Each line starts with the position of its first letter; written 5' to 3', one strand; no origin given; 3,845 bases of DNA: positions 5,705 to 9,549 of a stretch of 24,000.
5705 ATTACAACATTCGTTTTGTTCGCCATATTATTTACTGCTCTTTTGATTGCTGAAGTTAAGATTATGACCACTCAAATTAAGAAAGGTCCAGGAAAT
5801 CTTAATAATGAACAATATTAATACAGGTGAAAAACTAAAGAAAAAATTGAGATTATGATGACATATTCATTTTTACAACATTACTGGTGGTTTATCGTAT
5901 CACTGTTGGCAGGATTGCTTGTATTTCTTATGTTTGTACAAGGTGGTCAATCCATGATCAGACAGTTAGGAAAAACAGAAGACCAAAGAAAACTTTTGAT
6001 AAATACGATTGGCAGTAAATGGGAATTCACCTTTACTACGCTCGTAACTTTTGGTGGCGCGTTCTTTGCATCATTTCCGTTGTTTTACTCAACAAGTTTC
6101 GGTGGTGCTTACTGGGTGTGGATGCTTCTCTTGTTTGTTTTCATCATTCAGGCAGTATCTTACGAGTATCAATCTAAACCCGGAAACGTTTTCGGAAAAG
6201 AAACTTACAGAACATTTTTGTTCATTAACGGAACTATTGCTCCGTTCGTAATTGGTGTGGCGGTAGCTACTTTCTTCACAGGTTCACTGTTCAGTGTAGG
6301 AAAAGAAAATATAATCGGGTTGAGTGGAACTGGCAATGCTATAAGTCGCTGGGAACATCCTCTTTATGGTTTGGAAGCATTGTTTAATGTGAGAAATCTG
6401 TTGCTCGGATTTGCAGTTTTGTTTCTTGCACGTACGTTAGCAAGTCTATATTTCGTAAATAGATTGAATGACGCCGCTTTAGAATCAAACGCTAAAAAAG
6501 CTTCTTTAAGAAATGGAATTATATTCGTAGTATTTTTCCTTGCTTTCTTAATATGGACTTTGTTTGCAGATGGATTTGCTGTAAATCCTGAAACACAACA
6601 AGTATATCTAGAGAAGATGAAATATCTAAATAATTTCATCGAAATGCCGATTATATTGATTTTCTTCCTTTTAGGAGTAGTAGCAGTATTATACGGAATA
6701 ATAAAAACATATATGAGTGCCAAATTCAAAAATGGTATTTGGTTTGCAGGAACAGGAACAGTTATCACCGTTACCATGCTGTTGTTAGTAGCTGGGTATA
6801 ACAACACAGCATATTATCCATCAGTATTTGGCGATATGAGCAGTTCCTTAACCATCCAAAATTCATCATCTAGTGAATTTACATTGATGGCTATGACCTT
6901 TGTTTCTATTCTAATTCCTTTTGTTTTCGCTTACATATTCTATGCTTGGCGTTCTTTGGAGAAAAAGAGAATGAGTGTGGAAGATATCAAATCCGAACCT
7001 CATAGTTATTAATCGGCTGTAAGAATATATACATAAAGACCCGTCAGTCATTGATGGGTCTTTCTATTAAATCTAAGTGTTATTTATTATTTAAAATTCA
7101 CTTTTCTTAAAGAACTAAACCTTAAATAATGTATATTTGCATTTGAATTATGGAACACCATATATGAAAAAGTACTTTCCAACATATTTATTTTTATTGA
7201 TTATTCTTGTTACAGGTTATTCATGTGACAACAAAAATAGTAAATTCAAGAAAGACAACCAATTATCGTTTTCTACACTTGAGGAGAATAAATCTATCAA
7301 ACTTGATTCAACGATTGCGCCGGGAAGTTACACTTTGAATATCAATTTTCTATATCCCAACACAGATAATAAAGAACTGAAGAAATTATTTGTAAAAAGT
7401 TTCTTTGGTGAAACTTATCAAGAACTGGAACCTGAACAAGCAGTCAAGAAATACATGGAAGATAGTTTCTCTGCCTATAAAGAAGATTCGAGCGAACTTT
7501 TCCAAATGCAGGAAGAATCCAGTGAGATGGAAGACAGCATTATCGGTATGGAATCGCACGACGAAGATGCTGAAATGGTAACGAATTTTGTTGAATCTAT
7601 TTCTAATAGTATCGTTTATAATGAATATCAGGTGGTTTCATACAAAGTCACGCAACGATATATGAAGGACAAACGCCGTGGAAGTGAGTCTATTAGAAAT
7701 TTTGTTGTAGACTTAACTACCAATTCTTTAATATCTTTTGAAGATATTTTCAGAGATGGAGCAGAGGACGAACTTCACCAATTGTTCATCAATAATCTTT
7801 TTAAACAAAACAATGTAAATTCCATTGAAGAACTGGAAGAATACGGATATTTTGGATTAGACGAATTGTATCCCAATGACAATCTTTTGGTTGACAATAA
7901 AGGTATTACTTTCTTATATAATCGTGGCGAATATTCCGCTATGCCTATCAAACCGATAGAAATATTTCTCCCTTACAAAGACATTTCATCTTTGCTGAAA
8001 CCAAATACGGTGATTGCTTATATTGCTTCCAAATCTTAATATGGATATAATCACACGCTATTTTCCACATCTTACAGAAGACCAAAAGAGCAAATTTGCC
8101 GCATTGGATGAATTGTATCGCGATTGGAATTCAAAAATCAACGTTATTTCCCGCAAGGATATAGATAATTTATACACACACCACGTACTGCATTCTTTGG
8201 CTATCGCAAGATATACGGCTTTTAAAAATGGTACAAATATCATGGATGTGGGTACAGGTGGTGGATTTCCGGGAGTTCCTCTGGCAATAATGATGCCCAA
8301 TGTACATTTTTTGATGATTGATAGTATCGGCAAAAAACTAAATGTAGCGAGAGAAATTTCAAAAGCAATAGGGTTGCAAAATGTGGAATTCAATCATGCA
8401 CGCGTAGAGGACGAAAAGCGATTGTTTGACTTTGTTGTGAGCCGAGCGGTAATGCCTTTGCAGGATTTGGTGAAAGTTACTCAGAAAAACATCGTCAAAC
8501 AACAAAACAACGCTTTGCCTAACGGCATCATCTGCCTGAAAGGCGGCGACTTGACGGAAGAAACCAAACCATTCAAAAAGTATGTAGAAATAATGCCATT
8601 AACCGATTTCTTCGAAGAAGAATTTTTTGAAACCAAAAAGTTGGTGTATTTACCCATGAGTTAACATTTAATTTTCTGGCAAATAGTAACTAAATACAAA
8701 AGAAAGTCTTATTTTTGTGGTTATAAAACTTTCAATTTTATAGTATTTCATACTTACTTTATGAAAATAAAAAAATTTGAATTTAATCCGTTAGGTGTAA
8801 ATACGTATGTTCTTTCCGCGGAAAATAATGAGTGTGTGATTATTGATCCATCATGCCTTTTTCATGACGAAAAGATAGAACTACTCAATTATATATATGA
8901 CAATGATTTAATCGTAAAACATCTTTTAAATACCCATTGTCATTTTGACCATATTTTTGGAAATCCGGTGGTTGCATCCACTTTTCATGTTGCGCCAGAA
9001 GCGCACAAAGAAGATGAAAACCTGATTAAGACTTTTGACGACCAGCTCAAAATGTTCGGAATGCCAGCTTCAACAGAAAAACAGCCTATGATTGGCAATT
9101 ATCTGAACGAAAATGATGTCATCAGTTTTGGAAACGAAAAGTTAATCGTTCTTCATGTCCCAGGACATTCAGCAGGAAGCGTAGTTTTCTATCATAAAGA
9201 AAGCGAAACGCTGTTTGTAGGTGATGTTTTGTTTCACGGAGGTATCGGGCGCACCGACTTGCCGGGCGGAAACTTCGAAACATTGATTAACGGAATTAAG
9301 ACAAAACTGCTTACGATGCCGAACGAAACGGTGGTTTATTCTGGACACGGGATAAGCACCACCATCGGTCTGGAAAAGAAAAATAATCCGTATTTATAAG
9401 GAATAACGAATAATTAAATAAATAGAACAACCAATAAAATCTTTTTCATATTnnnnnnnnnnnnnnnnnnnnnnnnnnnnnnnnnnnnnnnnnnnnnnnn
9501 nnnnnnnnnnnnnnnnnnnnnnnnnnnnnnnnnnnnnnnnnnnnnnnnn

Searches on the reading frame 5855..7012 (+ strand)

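Call 11: search_protein_families(library=pfam, proteins=[window:5855-7012:+])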
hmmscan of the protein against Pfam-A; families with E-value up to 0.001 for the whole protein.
window:5855-7012:+ (385 aa): 1 family
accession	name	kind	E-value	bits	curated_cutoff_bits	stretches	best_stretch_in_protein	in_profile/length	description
PF02322.20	Cyt_bd_oxida_II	-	6.5e-70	236.3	35.6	1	7-367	1-301/302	Cytochrome bd terminal oxidase subunit II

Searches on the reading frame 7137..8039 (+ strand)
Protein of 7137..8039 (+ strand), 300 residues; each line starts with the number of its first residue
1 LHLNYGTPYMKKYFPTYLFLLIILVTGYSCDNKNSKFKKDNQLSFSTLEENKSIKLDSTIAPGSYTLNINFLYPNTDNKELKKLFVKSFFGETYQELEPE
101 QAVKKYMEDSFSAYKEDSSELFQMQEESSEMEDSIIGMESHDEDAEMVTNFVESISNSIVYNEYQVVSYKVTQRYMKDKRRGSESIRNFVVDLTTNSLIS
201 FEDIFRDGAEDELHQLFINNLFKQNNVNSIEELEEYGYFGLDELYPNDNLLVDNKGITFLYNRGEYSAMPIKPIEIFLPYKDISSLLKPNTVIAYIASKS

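Call 11: search_protein_families(library=pfam, proteins=[window:7137-8039:+])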
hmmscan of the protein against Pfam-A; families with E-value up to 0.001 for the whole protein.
window:7137-8039:+ (300 aa): 1 family
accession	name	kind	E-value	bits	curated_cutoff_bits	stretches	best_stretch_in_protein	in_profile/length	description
PF11738.13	DUF3298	-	1.2e-07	33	24.1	1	202-281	1-84/84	Protein of unknown function (DUF3298)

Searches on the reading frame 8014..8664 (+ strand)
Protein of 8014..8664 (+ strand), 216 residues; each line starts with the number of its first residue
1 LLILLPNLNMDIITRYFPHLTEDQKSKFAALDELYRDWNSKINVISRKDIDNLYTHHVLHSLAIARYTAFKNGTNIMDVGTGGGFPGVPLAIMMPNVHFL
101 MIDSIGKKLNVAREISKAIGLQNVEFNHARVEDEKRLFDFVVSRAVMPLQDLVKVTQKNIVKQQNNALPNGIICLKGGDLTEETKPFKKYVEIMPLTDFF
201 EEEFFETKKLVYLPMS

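Call 11: search_protein_families(library=pfam, proteins=[window:8014-8664:+])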
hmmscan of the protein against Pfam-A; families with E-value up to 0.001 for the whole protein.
window:8014-8664:+ (216 aa): 4 families
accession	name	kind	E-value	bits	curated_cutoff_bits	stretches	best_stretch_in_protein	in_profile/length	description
PF02527.21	GidB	-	7.4e-36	123.7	27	1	25-190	2-162/184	rRNA small subunit methyltransferase G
PF13847.12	Methyltransf_31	-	1.2e-12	48.2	27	1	71-179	2-113/145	Methyltransferase domain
PF13649.12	Methyltransf_25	-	3.2e-05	25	27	1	76-152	1-82/97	Methyltransferase domain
PF05175.20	MTS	-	7.7e-05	22.8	23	1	65-144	30-105/170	Methyltransferase small domain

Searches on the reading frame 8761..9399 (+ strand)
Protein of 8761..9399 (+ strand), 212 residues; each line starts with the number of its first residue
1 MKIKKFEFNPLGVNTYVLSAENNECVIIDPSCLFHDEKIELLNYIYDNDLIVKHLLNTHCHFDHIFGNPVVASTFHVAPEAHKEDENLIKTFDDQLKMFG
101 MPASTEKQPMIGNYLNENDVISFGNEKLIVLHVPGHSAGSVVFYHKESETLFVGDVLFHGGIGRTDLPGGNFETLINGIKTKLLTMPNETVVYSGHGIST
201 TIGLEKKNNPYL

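Call 11: search_protein_families(library=pfam, proteins=[window:8761-9399:+])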
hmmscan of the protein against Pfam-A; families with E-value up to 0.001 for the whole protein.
window:8761-9399:+ (212 aa): 2 families
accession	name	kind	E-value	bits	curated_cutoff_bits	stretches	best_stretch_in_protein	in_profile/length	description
PF00753.33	Lactamase_B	-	1.4e-32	113.7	22.7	1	10-196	3-196/196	Metallo-beta-lactamase superfamily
PF19583.5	ODP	-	0.00018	21.8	27.2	1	13-157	3-137/194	ODP family beta lactamase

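Call 35: find_encoding_contigs(protein=window:8761-9399:+, flank=5000, max_places=10)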
Protein window:8761-9399:+ (212 aa): 12 contigs read that carry it; 9 places shown.
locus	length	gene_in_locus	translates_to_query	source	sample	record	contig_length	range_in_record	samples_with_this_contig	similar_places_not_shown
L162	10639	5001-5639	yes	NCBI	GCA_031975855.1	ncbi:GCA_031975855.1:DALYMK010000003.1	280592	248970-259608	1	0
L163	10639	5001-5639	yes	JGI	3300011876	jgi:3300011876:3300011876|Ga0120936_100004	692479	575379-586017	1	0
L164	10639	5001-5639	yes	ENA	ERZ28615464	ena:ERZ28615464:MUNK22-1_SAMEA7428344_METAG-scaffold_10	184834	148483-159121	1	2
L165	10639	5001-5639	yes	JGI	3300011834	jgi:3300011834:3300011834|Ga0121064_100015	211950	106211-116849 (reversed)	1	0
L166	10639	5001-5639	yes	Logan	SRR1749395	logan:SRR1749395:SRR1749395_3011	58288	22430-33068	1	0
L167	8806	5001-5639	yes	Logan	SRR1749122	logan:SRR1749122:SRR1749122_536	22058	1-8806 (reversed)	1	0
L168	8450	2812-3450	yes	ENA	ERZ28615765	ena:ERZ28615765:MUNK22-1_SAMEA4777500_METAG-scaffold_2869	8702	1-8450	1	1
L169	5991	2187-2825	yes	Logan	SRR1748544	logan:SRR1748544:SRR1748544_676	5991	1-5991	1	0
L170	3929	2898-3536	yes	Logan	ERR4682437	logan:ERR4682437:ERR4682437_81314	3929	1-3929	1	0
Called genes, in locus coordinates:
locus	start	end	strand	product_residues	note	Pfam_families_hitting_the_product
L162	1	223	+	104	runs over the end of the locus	PF11950:DUF3467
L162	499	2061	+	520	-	PF01654:Cyt_bd_oxida_I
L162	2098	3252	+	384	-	PF02322:Cyt_bd_oxida_II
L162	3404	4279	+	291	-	PF11738:DUF3298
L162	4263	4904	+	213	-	PF02527:GidB, PF13847:Methyltransf_31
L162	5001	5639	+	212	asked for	PF00753:Lactamase_B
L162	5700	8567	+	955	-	PF02347:GDC-P, PF21478:GcvP2_C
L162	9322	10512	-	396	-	PF00144:Beta-lactamase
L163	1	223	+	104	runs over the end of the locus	PF11950:DUF3467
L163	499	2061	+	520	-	PF01654:Cyt_bd_oxida_I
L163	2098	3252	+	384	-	PF02322:Cyt_bd_oxida_II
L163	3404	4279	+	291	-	PF11738:DUF3298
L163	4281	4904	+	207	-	PF02527:GidB, PF13847:Methyltransf_31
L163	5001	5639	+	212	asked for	PF00753:Lactamase_B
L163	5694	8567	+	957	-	PF02347:GDC-P, PF21478:GcvP2_C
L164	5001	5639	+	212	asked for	PF00753:Lactamase_B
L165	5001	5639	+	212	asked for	PF00753:Lactamase_B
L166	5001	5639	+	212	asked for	PF00753:Lactamase_B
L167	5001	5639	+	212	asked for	PF00753:Lactamase_B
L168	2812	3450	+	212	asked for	PF00753:Lactamase_B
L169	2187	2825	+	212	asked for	PF00753:Lactamase_B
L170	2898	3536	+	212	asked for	PF00753:Lactamase_B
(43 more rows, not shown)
